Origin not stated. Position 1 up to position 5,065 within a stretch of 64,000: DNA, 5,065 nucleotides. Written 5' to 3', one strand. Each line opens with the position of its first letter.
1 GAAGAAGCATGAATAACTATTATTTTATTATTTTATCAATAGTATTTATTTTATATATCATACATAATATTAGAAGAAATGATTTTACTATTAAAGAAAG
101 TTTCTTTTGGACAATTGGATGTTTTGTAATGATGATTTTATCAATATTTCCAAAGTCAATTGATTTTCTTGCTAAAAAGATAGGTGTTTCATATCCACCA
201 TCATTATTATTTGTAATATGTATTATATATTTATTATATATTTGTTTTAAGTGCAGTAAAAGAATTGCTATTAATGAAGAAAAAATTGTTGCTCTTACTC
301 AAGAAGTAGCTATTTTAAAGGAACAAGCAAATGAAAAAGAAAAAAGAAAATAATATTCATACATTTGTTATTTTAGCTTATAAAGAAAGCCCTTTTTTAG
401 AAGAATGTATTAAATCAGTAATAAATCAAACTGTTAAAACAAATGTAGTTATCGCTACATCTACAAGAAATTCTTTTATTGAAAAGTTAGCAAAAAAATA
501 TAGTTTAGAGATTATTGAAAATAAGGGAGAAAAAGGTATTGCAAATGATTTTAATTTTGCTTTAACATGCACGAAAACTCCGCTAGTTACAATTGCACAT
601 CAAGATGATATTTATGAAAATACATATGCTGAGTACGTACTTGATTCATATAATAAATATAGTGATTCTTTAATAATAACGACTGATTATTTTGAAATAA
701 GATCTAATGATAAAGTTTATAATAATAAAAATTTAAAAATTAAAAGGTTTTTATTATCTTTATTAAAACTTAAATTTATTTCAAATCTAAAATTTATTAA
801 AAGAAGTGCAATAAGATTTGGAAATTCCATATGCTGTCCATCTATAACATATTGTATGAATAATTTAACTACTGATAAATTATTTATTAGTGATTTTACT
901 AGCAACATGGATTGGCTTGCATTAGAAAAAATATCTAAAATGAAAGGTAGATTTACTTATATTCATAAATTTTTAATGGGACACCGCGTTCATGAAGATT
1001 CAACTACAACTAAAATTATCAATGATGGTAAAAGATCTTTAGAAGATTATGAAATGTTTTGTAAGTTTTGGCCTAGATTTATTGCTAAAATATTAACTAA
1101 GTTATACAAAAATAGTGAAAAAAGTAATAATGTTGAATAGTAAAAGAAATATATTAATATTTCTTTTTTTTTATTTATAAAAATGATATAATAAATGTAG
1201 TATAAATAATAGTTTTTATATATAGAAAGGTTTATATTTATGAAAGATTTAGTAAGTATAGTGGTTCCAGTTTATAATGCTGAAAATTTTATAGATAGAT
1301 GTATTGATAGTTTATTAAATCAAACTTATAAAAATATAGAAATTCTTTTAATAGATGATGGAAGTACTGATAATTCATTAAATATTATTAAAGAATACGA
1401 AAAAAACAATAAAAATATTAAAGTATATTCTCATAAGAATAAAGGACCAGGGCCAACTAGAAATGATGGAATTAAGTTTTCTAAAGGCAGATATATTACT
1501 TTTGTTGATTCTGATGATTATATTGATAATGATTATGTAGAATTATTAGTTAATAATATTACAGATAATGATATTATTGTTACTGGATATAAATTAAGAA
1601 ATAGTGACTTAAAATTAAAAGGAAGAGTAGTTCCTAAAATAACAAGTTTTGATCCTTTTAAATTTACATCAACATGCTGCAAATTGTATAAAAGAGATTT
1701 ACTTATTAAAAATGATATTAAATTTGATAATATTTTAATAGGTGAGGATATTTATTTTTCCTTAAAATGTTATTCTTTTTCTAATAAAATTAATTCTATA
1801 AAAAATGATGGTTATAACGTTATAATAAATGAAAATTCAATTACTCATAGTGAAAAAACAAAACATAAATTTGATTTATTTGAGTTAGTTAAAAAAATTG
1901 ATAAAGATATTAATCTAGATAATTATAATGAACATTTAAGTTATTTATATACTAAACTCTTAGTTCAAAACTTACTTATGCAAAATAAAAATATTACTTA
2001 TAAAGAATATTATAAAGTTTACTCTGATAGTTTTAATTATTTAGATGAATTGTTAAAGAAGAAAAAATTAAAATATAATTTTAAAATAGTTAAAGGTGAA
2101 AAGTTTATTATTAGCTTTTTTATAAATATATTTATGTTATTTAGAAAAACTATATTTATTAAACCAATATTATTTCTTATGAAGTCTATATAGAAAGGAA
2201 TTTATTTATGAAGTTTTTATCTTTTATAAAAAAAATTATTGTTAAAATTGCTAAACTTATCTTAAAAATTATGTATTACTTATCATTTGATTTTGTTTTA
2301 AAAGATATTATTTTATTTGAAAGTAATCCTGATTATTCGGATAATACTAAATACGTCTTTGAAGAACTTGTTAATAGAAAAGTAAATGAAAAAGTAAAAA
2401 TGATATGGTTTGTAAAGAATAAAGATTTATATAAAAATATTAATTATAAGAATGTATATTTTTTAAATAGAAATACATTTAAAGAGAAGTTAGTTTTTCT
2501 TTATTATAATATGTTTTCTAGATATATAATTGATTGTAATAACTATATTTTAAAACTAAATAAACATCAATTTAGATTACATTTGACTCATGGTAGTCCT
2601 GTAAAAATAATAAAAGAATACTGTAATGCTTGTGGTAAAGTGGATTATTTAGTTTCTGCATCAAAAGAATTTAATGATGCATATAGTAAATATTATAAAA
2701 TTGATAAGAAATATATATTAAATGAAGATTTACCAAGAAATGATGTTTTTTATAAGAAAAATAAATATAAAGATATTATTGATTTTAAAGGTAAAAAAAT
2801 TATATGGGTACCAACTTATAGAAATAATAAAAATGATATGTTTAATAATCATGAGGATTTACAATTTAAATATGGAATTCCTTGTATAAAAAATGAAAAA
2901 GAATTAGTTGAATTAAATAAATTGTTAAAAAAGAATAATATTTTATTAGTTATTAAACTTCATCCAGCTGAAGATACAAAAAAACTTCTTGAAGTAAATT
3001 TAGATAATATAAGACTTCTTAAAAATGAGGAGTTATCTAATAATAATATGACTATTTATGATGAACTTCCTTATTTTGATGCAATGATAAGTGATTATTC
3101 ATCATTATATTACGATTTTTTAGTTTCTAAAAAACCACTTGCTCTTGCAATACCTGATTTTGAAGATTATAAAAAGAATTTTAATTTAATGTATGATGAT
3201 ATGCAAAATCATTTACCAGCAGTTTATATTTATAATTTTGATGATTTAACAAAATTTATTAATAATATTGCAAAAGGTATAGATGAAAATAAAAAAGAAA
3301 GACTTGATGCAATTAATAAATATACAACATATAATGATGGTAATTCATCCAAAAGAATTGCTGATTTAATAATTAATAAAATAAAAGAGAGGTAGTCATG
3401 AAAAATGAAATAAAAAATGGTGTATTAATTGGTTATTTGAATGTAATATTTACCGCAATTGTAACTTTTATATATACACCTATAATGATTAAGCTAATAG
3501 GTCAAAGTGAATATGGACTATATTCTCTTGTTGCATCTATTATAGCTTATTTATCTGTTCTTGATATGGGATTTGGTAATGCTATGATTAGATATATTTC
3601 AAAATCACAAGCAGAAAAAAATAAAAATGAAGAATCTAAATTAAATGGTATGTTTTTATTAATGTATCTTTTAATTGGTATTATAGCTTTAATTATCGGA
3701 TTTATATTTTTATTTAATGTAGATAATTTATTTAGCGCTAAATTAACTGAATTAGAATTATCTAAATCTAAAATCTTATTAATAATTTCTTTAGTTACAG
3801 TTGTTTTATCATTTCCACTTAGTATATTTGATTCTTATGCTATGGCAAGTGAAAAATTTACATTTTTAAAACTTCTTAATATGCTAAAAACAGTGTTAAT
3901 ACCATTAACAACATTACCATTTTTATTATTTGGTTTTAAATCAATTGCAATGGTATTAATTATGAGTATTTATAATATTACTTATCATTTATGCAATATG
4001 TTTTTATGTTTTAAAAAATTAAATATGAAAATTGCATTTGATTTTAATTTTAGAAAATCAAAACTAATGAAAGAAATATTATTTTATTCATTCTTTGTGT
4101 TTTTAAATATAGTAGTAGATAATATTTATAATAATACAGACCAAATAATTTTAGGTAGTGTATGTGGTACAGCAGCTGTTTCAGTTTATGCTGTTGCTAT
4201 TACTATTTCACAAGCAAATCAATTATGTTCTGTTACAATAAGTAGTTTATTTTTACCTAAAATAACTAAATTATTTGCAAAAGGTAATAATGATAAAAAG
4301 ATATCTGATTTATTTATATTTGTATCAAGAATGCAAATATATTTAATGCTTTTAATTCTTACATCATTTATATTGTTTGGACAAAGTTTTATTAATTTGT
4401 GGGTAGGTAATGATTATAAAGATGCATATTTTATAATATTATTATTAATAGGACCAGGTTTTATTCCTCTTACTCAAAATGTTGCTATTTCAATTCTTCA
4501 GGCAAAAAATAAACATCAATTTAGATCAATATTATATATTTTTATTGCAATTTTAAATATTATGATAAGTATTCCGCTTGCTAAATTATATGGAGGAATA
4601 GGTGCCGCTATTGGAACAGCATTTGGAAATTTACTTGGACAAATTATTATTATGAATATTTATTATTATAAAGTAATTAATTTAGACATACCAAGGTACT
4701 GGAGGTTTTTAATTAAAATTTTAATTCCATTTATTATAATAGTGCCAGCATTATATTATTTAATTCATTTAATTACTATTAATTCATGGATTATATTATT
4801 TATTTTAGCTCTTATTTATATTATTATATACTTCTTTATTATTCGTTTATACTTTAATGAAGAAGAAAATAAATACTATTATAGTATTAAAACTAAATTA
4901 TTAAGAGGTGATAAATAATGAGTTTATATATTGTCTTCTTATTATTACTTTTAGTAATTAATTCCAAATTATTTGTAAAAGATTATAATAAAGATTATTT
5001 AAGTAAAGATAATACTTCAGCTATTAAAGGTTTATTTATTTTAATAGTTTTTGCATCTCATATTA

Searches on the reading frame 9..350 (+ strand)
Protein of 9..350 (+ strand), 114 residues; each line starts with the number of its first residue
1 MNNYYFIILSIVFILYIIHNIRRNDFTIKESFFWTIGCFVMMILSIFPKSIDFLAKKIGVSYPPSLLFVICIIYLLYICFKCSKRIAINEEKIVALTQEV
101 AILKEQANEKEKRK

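Call 10: search_protein_families(library=pfam, proteins=[window:9-350:+], max_evalue=0.001)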
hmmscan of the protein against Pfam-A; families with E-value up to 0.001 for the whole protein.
window:9-350:+ (114 aa): 1 family
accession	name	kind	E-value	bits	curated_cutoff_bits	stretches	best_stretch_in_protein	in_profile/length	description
PF10066.14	DUF2304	-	2.6e-27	95.6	25.5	1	6-105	6-105/106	Uncharacterized conserved protein (DUF2304)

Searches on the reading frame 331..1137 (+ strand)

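Call 10: search_protein_families(library=pfam, proteins=[window:331-1137:+], max_evalue=0.001)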
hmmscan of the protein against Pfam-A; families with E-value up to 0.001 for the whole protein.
window:331-1137:+ (269 aa): 1 family
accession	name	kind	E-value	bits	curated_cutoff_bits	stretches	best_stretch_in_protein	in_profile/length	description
PF00535.33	Glycos_transf_2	-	1.4e-10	41.8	23.3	1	12-140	2-139/168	Glycosyl transferase family 2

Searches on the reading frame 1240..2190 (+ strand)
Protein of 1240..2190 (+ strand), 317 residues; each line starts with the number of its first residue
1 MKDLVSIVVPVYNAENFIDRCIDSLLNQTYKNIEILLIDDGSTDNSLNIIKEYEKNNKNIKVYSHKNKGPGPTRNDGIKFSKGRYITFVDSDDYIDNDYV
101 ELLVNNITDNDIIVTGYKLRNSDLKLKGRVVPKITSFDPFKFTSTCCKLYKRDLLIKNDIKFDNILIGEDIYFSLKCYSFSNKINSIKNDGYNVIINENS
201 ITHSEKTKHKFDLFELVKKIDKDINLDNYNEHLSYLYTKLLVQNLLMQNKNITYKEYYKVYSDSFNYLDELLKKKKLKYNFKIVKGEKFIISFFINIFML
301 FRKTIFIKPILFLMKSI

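Call 10: search_protein_families(library=pfam, proteins=[window:1240-2190:+], max_evalue=0.001)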
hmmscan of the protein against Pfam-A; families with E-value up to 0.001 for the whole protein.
window:1240-2190:+ (317 aa): 3 families
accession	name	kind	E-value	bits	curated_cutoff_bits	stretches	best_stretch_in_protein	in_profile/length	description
PF00535.33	Glycos_transf_2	-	6.9e-38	130.6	23.3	1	6-130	1-128/168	Glycosyl transferase family 2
PF10111.15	Glyco_tranf_2_2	-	1.3e-13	51.5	27.3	1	6-108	1-107/276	Glycosyltransferase like family 2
PF13641.12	Glyco_tranf_2_3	-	1.3e-09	38.8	27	1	5-107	3-111/230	Glycosyltransferase like family 2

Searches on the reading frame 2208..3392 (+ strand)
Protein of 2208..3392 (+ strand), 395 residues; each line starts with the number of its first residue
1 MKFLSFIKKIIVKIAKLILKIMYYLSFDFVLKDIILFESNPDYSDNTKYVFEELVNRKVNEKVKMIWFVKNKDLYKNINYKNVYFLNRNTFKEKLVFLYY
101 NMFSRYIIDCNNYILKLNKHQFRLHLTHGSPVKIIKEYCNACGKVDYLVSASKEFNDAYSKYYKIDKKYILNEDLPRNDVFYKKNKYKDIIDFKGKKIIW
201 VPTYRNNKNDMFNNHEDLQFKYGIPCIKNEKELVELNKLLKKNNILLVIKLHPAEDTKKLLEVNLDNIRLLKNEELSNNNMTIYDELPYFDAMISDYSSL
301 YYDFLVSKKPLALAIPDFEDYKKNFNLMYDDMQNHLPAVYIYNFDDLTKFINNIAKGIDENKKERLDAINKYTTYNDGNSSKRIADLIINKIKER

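Call 10: search_protein_families(library=pfam, proteins=[window:2208-3392:+], max_evalue=0.001)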
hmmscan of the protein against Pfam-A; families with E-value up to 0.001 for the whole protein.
window:2208-3392:+ (395 aa): 1 family
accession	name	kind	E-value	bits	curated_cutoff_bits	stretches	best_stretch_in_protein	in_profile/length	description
PF04464.20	Glyphos_transf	-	4.1e-44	151.5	22.1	1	29-389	10-366/367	CDP-Glycerol:Poly(glycerophosphate) glycerophosphotransferase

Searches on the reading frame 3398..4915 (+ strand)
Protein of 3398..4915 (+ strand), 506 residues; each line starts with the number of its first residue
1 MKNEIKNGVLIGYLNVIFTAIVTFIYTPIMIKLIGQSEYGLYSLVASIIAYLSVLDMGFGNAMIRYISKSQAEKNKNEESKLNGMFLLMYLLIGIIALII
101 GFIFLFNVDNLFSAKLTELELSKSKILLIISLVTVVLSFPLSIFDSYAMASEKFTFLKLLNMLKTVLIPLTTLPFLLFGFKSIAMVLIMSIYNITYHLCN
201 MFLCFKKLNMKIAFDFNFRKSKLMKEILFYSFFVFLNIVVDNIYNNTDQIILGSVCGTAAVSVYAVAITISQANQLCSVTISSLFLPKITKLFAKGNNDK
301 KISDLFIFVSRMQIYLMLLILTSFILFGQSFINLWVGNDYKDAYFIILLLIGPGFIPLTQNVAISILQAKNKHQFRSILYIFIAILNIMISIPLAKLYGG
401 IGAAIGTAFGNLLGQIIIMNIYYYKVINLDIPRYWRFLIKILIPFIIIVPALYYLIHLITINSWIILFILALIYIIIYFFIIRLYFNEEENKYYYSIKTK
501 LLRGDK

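Call 10: search_protein_families(library=pfam, proteins=[window:3398-4915:+], max_evalue=0.001)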
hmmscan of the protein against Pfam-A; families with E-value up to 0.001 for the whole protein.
window:3398-4915:+ (506 aa): 3 families
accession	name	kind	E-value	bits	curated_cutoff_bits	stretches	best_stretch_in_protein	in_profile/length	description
PF01943.22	Polysacc_synt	-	4.7e-20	72.6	28.2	1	8-292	4-273/274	Polysaccharide biosynthesis protein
PF13440.11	Polysacc_synt_3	-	1.2e-12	48.1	23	1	29-343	1-291/293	Polysaccharide biosynthesis protein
PF01554.23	MatE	-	0.00087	19.5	24.9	1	15-160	5-147/161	MatE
